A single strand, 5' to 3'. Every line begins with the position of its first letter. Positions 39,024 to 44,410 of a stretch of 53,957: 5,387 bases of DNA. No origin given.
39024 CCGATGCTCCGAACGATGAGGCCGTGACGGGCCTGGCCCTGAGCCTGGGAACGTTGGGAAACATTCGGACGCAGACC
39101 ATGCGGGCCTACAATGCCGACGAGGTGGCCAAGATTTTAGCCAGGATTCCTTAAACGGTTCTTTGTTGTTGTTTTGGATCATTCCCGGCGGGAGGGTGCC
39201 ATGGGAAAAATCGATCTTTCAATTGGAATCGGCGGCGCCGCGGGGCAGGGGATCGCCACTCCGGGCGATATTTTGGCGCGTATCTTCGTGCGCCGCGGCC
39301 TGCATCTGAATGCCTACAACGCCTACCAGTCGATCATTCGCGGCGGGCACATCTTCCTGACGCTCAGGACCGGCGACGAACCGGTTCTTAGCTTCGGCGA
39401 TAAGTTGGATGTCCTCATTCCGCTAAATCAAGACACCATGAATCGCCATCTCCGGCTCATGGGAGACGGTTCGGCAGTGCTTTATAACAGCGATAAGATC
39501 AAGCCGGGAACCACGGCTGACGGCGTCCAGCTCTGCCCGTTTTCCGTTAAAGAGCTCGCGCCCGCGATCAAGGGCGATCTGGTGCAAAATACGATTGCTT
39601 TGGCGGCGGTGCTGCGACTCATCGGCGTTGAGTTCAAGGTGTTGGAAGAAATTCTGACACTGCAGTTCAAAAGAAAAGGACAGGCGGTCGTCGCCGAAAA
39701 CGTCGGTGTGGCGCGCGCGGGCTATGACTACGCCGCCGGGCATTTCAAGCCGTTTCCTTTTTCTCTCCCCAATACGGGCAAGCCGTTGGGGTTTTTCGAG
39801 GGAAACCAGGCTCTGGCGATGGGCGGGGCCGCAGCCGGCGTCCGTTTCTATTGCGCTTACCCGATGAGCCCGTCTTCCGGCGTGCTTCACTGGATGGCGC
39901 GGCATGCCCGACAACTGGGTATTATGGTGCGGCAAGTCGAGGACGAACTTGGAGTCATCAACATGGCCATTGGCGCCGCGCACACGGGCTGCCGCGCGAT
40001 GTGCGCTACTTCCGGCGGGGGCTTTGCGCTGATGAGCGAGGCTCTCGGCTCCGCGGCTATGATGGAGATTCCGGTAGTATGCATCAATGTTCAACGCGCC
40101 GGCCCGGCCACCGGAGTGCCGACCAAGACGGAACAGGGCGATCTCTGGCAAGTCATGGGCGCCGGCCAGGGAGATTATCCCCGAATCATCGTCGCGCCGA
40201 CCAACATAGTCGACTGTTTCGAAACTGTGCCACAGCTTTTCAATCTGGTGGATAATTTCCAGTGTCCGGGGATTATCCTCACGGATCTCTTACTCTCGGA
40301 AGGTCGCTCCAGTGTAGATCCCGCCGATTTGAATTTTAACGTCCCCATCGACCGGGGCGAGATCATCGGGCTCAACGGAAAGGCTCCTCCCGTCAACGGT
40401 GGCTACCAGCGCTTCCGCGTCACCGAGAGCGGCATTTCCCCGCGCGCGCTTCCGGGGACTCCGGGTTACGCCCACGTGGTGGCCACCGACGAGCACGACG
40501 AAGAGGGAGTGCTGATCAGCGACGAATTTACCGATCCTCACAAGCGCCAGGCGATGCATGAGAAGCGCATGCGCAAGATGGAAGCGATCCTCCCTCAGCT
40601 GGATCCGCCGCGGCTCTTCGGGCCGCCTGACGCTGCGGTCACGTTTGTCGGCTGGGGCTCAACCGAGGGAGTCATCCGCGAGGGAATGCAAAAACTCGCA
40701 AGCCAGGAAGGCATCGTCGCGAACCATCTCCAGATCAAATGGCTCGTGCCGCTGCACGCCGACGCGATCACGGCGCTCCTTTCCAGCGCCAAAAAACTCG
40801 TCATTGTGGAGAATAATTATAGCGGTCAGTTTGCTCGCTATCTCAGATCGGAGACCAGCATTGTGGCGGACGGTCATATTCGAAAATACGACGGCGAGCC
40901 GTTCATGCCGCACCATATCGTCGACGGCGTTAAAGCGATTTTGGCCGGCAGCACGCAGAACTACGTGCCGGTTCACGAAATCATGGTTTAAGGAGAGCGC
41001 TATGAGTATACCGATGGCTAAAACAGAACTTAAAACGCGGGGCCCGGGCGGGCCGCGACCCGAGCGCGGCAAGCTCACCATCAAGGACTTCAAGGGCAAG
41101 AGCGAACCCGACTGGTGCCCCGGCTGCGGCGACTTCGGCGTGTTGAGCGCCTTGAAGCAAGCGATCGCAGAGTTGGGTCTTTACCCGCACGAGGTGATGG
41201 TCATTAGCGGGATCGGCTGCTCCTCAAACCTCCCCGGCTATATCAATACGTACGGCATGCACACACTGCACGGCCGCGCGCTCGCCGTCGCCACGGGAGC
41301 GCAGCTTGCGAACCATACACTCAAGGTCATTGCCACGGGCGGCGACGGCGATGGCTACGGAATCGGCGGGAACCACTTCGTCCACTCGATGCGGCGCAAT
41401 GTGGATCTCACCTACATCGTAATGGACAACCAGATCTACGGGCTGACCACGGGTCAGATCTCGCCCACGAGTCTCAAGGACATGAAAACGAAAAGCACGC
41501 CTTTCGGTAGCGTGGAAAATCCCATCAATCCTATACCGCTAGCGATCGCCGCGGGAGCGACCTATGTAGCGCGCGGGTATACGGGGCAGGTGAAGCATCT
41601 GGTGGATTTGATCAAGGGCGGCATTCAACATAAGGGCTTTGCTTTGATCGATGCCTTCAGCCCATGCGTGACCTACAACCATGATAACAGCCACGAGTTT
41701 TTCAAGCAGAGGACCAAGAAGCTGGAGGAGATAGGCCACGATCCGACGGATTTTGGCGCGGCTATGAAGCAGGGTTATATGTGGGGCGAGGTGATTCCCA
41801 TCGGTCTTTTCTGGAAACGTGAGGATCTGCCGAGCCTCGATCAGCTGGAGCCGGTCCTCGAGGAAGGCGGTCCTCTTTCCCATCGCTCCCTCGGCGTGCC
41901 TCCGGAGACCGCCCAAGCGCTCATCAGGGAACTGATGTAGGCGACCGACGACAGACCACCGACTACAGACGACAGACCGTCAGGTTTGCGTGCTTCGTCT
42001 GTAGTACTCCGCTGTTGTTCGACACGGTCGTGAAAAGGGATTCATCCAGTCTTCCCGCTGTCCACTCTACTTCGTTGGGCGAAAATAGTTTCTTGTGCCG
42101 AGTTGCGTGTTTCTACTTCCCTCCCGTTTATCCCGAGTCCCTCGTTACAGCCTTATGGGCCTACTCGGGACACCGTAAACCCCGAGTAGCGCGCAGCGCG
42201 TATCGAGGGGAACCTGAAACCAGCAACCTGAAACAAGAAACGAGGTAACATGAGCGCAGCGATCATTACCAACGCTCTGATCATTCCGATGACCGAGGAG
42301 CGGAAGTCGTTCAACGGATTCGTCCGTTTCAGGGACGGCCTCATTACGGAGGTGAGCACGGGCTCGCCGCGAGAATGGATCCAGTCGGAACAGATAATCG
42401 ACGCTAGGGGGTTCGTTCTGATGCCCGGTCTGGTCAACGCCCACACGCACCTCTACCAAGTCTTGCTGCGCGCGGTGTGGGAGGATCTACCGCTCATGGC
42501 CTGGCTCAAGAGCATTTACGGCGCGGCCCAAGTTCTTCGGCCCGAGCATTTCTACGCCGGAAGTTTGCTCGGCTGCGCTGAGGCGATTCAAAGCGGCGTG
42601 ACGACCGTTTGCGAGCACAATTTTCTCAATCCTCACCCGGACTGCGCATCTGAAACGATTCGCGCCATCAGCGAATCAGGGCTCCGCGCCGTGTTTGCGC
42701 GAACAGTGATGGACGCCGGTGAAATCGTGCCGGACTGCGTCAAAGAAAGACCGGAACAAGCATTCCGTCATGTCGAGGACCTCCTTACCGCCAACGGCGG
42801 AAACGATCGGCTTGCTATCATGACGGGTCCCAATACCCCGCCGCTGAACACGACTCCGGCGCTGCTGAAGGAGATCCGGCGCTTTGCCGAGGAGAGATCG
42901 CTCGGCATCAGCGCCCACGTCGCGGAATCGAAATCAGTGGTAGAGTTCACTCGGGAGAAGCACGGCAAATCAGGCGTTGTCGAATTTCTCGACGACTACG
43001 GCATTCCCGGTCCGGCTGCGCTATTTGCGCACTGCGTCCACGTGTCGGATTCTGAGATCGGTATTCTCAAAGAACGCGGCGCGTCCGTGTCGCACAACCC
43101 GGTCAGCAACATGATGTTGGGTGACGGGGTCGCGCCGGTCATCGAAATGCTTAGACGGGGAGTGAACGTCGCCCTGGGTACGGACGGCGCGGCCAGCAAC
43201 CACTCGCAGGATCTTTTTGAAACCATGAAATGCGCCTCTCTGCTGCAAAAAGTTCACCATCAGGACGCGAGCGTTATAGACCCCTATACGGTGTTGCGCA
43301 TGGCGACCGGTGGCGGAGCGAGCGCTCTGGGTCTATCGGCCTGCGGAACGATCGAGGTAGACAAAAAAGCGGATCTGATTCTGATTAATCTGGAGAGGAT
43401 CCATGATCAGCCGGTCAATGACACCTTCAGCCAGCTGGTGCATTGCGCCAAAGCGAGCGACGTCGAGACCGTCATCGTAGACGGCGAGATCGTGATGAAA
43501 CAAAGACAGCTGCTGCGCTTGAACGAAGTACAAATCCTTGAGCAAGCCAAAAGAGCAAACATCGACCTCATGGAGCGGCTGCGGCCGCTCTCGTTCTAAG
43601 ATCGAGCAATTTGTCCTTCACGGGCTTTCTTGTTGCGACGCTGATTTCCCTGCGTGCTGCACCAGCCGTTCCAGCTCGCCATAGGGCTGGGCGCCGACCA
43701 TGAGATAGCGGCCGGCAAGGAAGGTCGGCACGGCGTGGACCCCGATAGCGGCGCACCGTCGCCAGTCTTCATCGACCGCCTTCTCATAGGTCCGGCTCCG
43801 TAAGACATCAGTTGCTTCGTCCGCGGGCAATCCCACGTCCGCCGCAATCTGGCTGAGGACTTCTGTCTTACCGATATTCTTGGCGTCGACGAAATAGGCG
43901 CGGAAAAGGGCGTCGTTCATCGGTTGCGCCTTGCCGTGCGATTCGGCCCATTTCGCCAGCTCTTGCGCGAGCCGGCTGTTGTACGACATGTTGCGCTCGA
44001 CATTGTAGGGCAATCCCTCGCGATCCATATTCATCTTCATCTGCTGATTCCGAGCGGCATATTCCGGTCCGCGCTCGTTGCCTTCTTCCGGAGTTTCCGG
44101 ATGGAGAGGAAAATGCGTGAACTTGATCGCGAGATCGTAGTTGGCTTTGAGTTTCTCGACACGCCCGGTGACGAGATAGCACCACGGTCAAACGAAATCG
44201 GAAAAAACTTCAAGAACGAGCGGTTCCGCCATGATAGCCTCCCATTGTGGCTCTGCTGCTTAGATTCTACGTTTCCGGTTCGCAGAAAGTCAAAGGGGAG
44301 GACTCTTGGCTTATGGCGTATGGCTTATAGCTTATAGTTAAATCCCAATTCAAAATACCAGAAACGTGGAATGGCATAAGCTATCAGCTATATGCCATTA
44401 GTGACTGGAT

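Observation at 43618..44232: In-frame TGA replaces the nucleophilic Cys of the CxxC motif in a DsbA/FrnE-like oxidoreductase: probable selenoprotein with a SECIS-like hairpin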

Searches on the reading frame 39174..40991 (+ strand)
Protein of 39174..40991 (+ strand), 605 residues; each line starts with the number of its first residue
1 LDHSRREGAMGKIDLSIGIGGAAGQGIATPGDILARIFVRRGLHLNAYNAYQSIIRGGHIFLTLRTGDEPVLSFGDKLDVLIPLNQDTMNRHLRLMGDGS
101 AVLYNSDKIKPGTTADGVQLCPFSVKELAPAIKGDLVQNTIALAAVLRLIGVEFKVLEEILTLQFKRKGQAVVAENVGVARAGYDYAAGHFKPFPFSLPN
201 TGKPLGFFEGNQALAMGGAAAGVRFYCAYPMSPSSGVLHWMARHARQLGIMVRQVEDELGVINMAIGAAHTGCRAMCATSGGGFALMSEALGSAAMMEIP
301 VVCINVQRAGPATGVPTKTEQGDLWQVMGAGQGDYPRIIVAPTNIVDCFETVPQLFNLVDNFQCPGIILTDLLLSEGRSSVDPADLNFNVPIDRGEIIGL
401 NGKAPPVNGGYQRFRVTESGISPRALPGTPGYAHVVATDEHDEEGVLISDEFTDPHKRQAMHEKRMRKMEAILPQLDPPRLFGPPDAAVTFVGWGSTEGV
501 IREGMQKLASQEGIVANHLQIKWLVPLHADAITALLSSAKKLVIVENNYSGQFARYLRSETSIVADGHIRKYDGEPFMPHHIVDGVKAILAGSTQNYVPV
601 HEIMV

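Call 27: search_protein_families(library=pfam, proteins=[window:39174-40991:+], max_evalue=0.00001)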
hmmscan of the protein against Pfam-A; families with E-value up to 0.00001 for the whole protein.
window:39174-40991:+ (605 aa): 2 families
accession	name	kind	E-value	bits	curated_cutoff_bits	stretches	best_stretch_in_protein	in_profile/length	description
PF01855.24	POR_N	-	4.6e-48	164.4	27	1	219-445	4-215/231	Pyruvate flavodoxin/ferredoxin oxidoreductase, thiamine diP-bdg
PF01558.24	POR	-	6.4e-30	105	27.4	1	23-185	1-173/173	Pyruvate ferredoxin/flavodoxin oxidoreductase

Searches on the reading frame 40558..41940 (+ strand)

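Call 27: search_protein_families(library=pfam, proteins=[window:40558-41940:+], max_evalue=0.00001)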
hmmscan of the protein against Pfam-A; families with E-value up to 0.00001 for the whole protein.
window:40558-41940:+ (460 aa): 2 families
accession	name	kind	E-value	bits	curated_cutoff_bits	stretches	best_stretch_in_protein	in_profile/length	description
PF02775.26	TPP_enzyme_C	-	1.9e-30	106.1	21.9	1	219-365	2-150/151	Thiamine pyrophosphate enzyme, C-terminal TPP binding domain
PF12367.13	PFO_beta_C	-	2.7e-17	63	24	1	370-434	1-64/66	Pyruvate ferredoxin oxidoreductase beta subunit C terminal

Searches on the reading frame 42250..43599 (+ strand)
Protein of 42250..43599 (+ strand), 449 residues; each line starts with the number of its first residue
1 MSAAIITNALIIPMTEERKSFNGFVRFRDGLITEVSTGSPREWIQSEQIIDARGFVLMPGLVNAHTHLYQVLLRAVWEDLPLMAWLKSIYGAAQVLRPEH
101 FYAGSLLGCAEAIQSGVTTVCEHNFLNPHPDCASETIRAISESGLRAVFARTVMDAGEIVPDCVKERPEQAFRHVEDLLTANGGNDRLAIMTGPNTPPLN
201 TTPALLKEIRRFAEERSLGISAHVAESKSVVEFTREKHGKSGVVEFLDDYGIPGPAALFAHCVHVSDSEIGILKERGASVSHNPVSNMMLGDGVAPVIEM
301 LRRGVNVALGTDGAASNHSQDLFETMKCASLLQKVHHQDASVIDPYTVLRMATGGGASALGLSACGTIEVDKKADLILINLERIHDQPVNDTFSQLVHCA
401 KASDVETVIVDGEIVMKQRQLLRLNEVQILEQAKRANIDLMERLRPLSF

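Call 27: search_protein_families(library=pfam, proteins=[window:42250-43599:+], max_evalue=0.00001)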
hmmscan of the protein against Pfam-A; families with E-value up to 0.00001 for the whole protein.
window:42250-43599:+ (449 aa): 2 families
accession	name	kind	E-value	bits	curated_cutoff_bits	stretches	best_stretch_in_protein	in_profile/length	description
PF01979.26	Amidohydro_1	-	3.3e-67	227.6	25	1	56-415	1-345/345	Amidohydrolase family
PF07969.17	Amidohydro_3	-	4.2e-23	83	29.7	1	114-415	170-471/472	Amidohydrolase family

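Call 42: find_encoding_contigs(protein=window:42250-43599:+, flank=1000, max_places=3)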
Protein window:42250-43599:+ (449 aa): no gene with exactly this product is on record in the collection.

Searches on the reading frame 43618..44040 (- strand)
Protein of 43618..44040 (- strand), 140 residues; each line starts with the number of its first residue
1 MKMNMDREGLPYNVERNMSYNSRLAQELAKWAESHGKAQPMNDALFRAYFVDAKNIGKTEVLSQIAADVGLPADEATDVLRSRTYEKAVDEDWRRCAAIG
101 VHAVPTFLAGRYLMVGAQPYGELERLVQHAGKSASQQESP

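Call 6: search_protein_families(library=pfam, proteins=[window:43621-44040:-], max_evalue=0.01)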
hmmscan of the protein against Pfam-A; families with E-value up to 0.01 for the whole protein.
seq(140 aa): 3 families
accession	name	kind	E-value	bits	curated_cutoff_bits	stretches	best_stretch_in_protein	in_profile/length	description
PF01323.26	DSBA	-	7.9e-19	68.6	25.6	1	6-126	69-189/191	DSBA-like thioredoxin domain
PF13743.12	Thioredoxin_5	-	1.4e-05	25.4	27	1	2-108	58-162/186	Thioredoxin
PF13462.12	Thioredoxin_4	-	0.00061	20.5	23.2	1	50-128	87-164/165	Thioredoxin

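Call 37: find_encoding_contigs(protein=window:43618-44040:-, flank=2000, max_places=4)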
Protein window:43618-44040:- (140 aa): no gene with exactly this product is on record in the collection.

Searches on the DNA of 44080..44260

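Call 40: search_rna_families(source=window, start=44080, end=44260, threshold=evalue, max_evalue=10)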
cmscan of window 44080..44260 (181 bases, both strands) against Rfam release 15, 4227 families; matches with E-value up to 10: 1.
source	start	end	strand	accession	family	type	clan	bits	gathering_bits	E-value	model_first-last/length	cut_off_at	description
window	44217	44256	+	RF03268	mir-1911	Gene; miRNA;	-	12.1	88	8.7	1-59/59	no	mir-1911 microRNA precursor family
